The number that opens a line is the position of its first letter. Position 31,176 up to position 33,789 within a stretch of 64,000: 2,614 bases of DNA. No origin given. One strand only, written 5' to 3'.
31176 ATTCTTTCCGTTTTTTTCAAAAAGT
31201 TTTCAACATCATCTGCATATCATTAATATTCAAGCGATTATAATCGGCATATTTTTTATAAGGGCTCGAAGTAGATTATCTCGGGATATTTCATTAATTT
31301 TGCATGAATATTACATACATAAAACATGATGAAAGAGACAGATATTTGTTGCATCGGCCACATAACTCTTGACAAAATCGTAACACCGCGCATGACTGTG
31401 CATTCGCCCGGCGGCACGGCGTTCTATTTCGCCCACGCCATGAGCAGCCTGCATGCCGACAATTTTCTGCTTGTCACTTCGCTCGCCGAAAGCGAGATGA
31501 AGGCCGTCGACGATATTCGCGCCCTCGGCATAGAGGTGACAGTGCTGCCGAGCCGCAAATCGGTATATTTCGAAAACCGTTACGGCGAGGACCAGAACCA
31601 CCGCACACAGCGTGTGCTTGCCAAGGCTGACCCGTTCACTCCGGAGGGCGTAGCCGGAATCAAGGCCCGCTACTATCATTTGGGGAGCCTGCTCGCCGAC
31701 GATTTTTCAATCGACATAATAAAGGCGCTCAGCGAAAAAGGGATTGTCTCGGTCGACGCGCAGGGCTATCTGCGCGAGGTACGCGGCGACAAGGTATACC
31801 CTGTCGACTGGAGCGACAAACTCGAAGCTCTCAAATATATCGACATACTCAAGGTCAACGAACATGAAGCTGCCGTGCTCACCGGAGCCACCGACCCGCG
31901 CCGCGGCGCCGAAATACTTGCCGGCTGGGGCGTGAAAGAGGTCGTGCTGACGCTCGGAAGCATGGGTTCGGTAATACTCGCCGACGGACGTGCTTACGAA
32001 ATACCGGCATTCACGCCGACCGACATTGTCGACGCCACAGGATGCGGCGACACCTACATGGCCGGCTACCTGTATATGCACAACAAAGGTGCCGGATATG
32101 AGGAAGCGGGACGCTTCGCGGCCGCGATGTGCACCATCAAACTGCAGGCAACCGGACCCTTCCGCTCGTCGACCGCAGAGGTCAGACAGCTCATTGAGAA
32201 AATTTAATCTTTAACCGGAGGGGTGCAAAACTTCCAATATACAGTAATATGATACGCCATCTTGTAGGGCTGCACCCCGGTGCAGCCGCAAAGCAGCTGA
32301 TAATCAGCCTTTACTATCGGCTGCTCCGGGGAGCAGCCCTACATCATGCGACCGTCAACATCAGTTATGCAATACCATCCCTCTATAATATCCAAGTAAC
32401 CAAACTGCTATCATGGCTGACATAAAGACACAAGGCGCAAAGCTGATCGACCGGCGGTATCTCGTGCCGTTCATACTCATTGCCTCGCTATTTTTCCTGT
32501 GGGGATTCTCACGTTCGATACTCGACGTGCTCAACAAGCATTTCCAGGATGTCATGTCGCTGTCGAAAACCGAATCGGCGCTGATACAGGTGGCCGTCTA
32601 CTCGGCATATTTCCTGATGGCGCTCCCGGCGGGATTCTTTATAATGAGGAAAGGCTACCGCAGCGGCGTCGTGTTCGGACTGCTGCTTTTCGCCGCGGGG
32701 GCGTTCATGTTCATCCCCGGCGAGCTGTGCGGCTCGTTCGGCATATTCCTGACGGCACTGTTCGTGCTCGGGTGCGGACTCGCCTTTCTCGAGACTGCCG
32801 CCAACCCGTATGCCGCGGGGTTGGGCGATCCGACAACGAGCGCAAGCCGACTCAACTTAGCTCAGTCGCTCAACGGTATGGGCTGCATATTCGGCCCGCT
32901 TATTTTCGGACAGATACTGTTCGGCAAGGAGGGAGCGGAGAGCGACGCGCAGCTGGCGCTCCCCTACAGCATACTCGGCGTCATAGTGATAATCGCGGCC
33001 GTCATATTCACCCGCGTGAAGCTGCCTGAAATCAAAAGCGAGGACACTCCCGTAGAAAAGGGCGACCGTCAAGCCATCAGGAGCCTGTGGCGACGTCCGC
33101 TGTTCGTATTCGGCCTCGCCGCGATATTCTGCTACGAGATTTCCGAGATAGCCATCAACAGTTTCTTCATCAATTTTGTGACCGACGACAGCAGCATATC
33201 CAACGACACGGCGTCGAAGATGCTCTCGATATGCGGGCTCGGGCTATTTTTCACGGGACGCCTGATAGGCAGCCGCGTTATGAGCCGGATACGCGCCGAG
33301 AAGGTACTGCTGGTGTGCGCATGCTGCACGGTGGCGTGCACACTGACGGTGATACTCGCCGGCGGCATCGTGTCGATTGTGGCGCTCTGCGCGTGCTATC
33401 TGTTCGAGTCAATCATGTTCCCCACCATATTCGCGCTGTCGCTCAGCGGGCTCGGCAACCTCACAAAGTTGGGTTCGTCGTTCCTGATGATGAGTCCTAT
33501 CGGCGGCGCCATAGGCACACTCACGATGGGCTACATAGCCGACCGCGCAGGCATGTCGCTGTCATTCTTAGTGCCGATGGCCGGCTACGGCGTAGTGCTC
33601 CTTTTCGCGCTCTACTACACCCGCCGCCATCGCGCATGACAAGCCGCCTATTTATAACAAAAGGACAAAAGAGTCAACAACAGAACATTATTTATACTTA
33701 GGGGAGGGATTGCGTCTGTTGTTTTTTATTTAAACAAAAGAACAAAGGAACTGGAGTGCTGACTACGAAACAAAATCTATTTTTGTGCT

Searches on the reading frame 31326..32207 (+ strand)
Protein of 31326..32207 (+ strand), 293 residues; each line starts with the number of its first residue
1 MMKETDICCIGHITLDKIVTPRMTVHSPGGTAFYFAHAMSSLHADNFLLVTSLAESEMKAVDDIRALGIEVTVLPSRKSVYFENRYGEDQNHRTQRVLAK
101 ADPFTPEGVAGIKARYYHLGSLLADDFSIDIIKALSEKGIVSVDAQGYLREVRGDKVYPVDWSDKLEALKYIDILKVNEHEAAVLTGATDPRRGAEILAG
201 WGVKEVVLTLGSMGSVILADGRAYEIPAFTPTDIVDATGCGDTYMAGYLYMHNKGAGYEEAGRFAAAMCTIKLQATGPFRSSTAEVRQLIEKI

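Call 9: search_protein_families(library=pfam, proteins=[window:31326-32207:+], max_evalue=0.001)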
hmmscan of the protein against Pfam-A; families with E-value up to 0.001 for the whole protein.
window:31326-32207:+ (293 aa): 1 family
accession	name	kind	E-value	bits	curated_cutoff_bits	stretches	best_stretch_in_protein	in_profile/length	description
PF00294.29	PfkB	-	8.3e-24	84.9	25.8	1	160-278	168-295/302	pfkB family carbohydrate kinase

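Call 58: find_encoding_contigs(protein=window:31326-32207:+, flank=1500, max_places=10)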
Protein window:31326-32207:+ (293 aa): 6 contigs read that carry it; 3 places shown.
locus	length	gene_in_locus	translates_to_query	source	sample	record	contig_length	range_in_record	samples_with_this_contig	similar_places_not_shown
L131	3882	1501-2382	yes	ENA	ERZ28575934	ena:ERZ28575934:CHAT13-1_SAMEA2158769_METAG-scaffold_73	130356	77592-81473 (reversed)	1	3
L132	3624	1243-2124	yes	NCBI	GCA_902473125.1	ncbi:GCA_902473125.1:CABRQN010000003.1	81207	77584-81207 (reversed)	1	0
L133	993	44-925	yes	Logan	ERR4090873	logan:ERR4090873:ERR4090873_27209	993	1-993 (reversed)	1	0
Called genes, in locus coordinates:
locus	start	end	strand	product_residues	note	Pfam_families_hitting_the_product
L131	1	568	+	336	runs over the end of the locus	PF01757:Acyl_transf_3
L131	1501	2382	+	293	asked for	PF00294:PfkB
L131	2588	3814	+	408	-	PF07690:MFS_1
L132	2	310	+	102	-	?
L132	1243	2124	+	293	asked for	PF00294:PfkB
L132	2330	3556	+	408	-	PF07690:MFS_1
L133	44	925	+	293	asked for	PF00294:PfkB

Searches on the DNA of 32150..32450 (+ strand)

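Call 71: search_dna_similar(query=window:32209-32385:+, collection=plasmids, mode=distant, max_rows=10, max_evalue=0.001)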
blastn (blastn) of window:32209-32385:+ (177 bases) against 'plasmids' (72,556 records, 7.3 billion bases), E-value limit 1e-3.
No match.

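Call 72: search_dna_similar(query=window:32209-32385:+, collection=phages, mode=distant, max_rows=10, max_evalue=0.001)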
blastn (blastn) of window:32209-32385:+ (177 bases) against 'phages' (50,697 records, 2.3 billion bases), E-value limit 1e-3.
No match.

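Call 101: search_rna_families(source=window, start=32150, end=32450, threshold=evalue, max_evalue=1)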
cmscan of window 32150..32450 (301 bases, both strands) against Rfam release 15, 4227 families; matches with E-value up to 1: 6.
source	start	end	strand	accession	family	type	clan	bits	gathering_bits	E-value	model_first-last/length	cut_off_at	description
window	32264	32342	-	RF03736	mir-3130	Gene; miRNA;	-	28.7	95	0.00088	1-75/75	no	mir-3130 microRNA precursor family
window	32264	32342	+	RF03736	mir-3130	Gene; miRNA;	-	27.6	95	0.0017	1-75/75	no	mir-3130 microRNA precursor family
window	32268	32338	-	RF00891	mir-671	Gene; miRNA;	-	20.3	65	0.44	1-84/84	no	mir-671 microRNA precursor family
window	32260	32346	+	RF03468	mir-2830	Gene; miRNA;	-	19.6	70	0.17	1-76/76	no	mir-2830 microRNA precursor family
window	32264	32350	-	RF00764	mir-191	Gene; miRNA;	-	19.2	54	0.087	1-91/91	no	mir-191 microRNA precursor family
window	32252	32330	+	RF02241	Xoo2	Gene; sRNA;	-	17.5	45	0.36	1-78/78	no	Xanthomonadaceae sRNA Xoo2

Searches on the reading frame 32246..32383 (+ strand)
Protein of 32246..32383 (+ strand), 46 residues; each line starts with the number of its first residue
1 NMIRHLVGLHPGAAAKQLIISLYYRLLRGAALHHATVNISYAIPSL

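Call 97: search_protein_representatives(protein=window:32246-32383:+)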
Query: 46 residues. Proteins with E-value up to 0.001 (for the whole library): 6; up to 1e-10: 3; up to 1e-30: 0. The best 6 are listed.
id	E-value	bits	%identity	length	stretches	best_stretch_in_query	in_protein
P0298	1.1e-20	87.0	100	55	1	2-46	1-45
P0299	7.9e-16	72.1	82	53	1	1-44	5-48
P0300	5.6e-13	63.3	77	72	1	2-44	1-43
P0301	5.3e-09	51.1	88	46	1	2-39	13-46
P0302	7.3e-07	44.6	63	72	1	2-44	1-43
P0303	8.6e-07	44.3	34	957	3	15-43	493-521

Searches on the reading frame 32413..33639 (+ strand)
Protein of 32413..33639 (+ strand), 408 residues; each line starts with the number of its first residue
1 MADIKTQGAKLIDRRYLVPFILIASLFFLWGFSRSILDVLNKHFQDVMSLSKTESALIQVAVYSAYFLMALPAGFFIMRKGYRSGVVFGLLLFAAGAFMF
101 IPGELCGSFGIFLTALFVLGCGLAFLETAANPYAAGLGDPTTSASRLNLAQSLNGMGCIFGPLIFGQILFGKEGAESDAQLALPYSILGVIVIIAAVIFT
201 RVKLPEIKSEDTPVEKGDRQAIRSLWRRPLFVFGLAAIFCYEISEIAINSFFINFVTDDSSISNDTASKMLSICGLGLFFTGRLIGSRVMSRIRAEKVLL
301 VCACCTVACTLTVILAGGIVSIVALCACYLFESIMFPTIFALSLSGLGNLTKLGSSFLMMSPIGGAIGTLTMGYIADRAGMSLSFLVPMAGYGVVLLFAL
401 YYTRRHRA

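Call 9: search_protein_families(library=pfam, proteins=[window:32413-33639:+], max_evalue=0.001)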
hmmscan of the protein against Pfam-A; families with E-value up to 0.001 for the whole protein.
window:32413-33639:+ (408 aa): 1 family
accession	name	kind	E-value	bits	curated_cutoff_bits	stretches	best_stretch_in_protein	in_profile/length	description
PF07690.21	MFS_1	-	5.4e-28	98.4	33.4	1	25-347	3-323/347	Major Facilitator Superfamily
